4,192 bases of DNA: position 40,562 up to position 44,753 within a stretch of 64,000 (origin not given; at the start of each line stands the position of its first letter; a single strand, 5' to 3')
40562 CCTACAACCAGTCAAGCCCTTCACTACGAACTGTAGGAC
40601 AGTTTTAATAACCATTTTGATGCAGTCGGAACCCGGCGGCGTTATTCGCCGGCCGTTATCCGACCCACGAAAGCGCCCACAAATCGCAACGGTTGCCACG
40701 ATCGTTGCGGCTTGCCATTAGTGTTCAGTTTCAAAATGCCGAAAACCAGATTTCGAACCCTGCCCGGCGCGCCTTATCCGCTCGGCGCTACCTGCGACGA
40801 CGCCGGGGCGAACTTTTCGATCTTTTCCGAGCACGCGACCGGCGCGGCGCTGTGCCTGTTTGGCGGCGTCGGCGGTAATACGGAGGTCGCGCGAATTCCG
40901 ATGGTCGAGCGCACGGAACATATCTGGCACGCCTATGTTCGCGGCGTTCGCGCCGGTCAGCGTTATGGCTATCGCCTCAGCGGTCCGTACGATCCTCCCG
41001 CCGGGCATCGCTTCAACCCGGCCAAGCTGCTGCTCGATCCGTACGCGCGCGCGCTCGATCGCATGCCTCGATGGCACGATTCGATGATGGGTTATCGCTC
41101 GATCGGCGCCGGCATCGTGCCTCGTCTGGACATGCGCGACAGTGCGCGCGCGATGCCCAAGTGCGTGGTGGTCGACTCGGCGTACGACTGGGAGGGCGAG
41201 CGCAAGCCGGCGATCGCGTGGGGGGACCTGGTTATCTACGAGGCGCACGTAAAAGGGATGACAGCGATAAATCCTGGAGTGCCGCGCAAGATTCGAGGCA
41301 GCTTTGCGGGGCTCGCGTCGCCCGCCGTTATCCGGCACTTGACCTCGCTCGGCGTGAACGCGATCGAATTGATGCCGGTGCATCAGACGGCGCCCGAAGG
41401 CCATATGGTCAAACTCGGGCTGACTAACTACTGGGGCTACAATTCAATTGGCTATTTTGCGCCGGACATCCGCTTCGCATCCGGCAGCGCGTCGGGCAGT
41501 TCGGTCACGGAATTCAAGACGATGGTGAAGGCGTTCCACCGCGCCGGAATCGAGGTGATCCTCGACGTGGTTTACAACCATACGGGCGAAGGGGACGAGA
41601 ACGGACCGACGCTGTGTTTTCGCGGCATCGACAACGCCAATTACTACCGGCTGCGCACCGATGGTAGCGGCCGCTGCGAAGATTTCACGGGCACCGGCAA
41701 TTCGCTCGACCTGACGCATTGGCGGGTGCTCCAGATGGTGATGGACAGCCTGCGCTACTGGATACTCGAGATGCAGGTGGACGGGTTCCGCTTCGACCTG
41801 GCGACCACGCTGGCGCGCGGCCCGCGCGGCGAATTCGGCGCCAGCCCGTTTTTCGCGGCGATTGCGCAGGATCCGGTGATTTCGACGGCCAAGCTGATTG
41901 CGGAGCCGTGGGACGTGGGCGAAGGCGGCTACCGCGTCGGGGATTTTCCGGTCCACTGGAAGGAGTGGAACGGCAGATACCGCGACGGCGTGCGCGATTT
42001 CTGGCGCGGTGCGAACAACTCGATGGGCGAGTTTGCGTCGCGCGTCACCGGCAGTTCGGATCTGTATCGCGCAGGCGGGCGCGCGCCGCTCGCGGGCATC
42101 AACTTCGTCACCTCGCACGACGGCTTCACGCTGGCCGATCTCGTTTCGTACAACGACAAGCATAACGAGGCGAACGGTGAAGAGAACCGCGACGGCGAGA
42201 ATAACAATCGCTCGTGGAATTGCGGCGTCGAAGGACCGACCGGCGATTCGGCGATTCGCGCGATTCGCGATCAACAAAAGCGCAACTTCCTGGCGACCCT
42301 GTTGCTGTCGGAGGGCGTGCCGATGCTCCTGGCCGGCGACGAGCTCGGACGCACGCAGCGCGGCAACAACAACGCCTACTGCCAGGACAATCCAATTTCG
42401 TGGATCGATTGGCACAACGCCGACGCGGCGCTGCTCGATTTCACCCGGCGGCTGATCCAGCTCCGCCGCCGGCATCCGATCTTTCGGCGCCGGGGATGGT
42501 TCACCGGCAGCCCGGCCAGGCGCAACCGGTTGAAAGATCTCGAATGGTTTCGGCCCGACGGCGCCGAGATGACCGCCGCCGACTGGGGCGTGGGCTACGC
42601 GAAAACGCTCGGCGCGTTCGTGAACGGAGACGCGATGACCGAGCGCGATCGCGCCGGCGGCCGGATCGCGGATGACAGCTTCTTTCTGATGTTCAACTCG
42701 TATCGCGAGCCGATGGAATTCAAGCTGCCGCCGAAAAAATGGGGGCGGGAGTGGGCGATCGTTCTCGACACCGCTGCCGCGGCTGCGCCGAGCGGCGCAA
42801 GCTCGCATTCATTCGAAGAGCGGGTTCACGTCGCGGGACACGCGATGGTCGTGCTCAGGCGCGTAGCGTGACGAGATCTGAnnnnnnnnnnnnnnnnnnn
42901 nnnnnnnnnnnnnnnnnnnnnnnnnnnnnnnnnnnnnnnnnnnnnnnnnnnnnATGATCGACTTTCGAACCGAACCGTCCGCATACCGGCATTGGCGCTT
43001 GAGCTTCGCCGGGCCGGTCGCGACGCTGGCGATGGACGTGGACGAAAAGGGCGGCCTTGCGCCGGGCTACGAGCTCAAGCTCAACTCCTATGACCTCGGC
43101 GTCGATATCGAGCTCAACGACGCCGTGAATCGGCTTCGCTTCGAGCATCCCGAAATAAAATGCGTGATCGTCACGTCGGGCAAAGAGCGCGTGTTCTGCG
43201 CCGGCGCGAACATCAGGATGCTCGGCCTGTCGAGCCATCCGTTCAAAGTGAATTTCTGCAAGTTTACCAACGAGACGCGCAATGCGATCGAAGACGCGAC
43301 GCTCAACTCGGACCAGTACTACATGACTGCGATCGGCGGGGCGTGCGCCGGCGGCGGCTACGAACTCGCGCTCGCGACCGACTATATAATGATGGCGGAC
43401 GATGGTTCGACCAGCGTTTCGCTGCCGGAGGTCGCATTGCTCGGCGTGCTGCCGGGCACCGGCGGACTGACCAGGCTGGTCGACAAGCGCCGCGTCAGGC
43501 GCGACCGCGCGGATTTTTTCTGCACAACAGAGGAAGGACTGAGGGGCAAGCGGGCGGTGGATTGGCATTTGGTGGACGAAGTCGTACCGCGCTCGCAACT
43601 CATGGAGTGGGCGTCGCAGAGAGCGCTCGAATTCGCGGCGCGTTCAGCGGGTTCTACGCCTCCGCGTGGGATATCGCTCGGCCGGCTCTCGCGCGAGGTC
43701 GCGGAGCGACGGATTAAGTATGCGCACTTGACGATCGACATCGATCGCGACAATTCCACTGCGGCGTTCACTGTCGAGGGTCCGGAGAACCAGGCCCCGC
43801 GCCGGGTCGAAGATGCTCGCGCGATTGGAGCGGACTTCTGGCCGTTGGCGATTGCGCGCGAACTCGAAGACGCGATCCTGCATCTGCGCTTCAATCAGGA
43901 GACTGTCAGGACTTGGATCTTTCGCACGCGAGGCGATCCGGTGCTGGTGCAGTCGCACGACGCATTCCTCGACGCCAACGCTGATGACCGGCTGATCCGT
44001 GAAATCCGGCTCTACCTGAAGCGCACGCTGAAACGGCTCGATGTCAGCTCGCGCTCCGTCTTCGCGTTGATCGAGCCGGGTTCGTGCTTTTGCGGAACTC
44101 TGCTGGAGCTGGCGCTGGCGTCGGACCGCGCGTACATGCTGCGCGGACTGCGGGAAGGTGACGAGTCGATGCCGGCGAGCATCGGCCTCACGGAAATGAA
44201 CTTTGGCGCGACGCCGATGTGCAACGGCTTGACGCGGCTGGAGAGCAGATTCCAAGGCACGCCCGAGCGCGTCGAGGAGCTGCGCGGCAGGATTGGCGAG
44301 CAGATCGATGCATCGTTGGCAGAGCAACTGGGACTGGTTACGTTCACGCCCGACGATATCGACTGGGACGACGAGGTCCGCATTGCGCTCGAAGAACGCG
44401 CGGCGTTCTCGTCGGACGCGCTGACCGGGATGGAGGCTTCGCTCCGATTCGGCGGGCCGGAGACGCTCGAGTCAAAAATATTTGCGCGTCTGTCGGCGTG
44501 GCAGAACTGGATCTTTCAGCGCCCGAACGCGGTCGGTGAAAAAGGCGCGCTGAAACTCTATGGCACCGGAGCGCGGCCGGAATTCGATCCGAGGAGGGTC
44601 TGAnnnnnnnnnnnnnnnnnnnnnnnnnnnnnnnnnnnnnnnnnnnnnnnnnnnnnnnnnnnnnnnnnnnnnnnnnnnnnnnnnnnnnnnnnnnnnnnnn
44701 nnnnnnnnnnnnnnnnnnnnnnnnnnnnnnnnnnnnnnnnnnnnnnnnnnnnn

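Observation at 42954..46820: Orphan boxC-boxB pair (aerobic benzoyl-CoA epoxidase/dihydrolase) lacking boxA and a CoA ligase, followed by MerR regulator and glutaredoxin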

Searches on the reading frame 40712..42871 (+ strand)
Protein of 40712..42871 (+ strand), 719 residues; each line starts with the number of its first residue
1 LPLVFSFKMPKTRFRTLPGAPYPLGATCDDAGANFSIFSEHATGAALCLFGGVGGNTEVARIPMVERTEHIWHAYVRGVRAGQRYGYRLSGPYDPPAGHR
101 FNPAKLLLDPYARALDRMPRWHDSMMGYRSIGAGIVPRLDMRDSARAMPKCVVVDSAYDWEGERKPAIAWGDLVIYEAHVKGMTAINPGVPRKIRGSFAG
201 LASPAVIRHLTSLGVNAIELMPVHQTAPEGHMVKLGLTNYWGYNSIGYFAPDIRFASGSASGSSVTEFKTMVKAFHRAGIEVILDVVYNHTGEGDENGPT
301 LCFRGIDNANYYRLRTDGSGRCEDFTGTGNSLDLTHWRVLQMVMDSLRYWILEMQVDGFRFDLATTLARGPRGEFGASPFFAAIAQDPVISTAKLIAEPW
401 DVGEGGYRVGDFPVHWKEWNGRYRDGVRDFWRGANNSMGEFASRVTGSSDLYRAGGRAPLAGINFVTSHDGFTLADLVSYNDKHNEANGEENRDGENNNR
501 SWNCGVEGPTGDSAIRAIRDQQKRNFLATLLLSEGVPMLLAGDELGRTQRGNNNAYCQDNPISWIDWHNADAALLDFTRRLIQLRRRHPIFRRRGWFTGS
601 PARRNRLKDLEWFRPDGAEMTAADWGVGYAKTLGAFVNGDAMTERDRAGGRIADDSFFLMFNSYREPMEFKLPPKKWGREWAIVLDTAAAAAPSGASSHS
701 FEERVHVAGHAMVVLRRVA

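Call 7: search_protein_families(library=ncbifam, proteins=[window:40712-42871:+])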
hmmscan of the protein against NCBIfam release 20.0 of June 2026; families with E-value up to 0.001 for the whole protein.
window:40712-42871:+ (719 aa): 30 families (the best 25 are shown)
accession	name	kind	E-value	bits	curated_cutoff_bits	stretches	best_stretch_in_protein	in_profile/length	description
TIGR02100.1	glgX_debranch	equivalog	5.7e-289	960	640.9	1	19-716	2-687/688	glycogen debranching protein GlgX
NF002983.0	PRK03705.1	equivalog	2.4e-225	749.5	901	1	18-629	6-596/658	glycogen debranching protein GlgX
NF011082.0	PRK14510.1-1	equivalog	2.7e-216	720.9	2511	1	17-716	7-684/1410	bifunctional glycogen debranching protein GlgX/4-alpha-glucanotransferase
TIGR02104.1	pulA_typeI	equivalog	6e-55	186.4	504.5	2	159-363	113-320/605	type I pullulanase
TIGR02103.1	pullul_strch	subfamily_domain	2.4e-30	105.3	697.6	2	240-364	379-501/900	pullulanase-type alpha-1,6-glucosidase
TIGR02402.1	trehalose_TreZ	equivalog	8.6e-28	96.9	538.8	1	151-368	72-251/545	malto-oligosyltrehalose trehalohydrolase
TIGR02102.1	pullulan_Gpos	equivalog_domain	3e-25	88.2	1042.25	1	24-363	319-643/1113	pullulanase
NF003811.1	PRK05402.1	equivalog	1e-17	63.9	741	1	169-363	137-302/619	1,4-alpha-glucan branching protein GlgB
NF008967.0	PRK12313.1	equivalog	2.9e-17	62.3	577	1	59-363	63-310/633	1,4-alpha-glucan branching protein GlgB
NF009221.0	PRK12568.1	equivalog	3.9e-13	48.3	1270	1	159-364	248-425/745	1,4-alpha-glucan branching enzyme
TIGR01515.1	branching_enzym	equivalog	2.9e-12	46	463.95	1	205-365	156-293/607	1,4-alpha-glucan branching enzyme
NF041090.1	Cyc-maltodext_AglB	equivalog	2.7e-11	43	540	1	207-367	71-211/470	cyclomaltodextrinase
NF041321.1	Alpha-amyl_MalA_Halo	equivalog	2.1e-10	39.7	875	1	169-366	255-429/666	alpha-amylase MalA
NF011294.0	PRK14706.1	equivalog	4.6e-10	38.4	1284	1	236-365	197-312/642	1,4-alpha-glucan branching enzyme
NF008051.0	PRK10785.1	equivalog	1.5e-09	36.6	568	1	520-594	458-529/607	maltodextrin glucosidase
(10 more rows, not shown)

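Call 8: search_protein_families(library=pfam, proteins=[window:40712-42871:+])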
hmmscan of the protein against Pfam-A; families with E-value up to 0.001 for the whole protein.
window:40712-42871:+ (719 aa): 3 families
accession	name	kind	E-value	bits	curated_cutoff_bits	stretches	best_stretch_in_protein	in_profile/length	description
PF02922.24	CBM_48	-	2.9e-16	60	22.4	1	23-112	1-83/83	Carbohydrate-binding module 48 (Isoamylase N-terminal domain)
PF00128.31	Alpha-amylase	-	6.8e-12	45.8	22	1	207-293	25-94/446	Alpha amylase, catalytic domain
PF21331.3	Isoamylase_C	-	8.6e-06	26.6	27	1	609-693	1-76/107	Isoamylase, C-terminal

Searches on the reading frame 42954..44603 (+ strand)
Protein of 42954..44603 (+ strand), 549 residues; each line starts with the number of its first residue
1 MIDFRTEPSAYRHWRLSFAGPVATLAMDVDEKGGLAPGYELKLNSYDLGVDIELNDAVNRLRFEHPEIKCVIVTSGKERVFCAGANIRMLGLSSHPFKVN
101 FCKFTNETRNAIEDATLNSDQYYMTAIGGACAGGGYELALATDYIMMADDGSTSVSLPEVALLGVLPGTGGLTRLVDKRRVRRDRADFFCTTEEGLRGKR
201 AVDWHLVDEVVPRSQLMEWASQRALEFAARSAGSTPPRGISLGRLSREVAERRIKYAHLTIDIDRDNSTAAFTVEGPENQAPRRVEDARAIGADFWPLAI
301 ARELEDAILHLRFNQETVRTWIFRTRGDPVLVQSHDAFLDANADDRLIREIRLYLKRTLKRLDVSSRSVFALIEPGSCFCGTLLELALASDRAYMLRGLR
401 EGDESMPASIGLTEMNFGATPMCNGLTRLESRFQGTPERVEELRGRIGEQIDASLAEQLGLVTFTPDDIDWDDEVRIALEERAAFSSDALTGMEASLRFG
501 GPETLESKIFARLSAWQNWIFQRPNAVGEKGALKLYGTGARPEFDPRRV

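Call 7: search_protein_families(library=ncbifam, proteins=[window:42954-44603:+])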
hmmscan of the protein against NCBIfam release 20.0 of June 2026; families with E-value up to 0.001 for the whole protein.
window:42954-44603:+ (549 aa): 60 families (the best 25 are shown)
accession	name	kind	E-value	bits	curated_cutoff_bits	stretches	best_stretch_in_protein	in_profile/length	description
TIGR03222.1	benzo_boxC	equivalog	2.1e-264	878.4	712.3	1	2-549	1-548/548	2,3-epoxybenzoyl-CoA dihydrolase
NF008363.0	PRK11154.1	equivalog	2e-32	112.1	869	1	43-229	28-207/708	fatty acid oxidation complex subunit alpha FadJ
TIGR02440.1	FadJ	equivalog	1.4e-27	96.3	968.45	1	54-228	34-201/699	fatty acid oxidation complex subunit alpha FadJ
NF005802.0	PRK07657.1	equivalog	5.7e-26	91.6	363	2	44-229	26-201/260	enoyl-CoA hydratase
TIGR02441.1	fa_ox_alpha_mit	equivalog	3e-23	81.8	964.65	1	42-227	34-213/737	fatty acid oxidation complex subunit alpha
NF005803.0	PRK07658.1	equivalog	4.4e-23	82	313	1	53-234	32-203/257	enoyl-CoA hydratase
NF008727.0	PRK11730.1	equivalog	4.8e-20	71.4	870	1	44-223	29-200/717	fatty acid oxidation complex subunit alpha FadB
NF051848.1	EnCoAHydtEchA19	equivalog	1.4e-19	70.7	400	1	44-234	22-200/258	enoyl-CoA hydratase EchA19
NF007239.0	PRK09674.1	equivalog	8.9e-18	64.7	371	1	70-232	50-201/257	2,3-dehydroadipyl-CoA hydratase PaaF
NF006699.0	PRK09245.1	subfamily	9.8e-18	64.4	354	1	53-232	35-210/266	crotonase/enoyl-CoA hydratase family protein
NF002936.2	PRK03580.1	equivalog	1.4e-17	64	500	1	43-237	23-202/261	crotonobetainyl-CoA hydratase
NF004635.0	PRK05981.1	equivalog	3.8e-17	62.7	351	1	11-229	3-207/266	enoyl-CoA hydratase/isomerase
NF004517.0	PRK05862.1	equivalog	1.1e-16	61.1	396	1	44-232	26-201/257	enoyl-CoA hydratase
NF042430.2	EnCoAhydt_DpgD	equivalog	1.7e-16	60.4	400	1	43-219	18-189/258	enoyl-CoA-hydratase DpgD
TIGR02437.1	FadB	equivalog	2.4e-16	59.3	933.55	1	43-222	28-199/714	fatty acid oxidation complex subunit alpha FadB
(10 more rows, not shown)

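Call 8: search_protein_families(library=pfam, proteins=[window:42954-44603:+])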
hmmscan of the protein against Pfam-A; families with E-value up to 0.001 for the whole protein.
window:42954-44603:+ (549 aa): 2 families
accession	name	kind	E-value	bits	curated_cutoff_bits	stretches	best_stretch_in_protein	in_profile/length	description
PF00378.25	ECH_1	-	4e-25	89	27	1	43-230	17-193/251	Enoyl-CoA hydratase/isomerase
PF16113.10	ECH_2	-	1.4e-09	38.3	27.2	1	42-219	11-180/335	Enoyl-CoA hydratase/isomerase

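Call 35: search_solved_structures(query=window:42954-44603:+, show_alignments=1, max_evalue=1e-20)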
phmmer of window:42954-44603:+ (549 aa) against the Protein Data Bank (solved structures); distinct sequences matched with E-value up to 1e-20: 2.
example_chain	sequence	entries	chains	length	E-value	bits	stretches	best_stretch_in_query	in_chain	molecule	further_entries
2w3p_A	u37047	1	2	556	4.5e-207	691.7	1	2-549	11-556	BENZOYL-COA-DIHYDRODIOL LYASE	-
2ppy_A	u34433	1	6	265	3.6e-26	94.7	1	42-233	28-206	Enoyl-CoA hydratase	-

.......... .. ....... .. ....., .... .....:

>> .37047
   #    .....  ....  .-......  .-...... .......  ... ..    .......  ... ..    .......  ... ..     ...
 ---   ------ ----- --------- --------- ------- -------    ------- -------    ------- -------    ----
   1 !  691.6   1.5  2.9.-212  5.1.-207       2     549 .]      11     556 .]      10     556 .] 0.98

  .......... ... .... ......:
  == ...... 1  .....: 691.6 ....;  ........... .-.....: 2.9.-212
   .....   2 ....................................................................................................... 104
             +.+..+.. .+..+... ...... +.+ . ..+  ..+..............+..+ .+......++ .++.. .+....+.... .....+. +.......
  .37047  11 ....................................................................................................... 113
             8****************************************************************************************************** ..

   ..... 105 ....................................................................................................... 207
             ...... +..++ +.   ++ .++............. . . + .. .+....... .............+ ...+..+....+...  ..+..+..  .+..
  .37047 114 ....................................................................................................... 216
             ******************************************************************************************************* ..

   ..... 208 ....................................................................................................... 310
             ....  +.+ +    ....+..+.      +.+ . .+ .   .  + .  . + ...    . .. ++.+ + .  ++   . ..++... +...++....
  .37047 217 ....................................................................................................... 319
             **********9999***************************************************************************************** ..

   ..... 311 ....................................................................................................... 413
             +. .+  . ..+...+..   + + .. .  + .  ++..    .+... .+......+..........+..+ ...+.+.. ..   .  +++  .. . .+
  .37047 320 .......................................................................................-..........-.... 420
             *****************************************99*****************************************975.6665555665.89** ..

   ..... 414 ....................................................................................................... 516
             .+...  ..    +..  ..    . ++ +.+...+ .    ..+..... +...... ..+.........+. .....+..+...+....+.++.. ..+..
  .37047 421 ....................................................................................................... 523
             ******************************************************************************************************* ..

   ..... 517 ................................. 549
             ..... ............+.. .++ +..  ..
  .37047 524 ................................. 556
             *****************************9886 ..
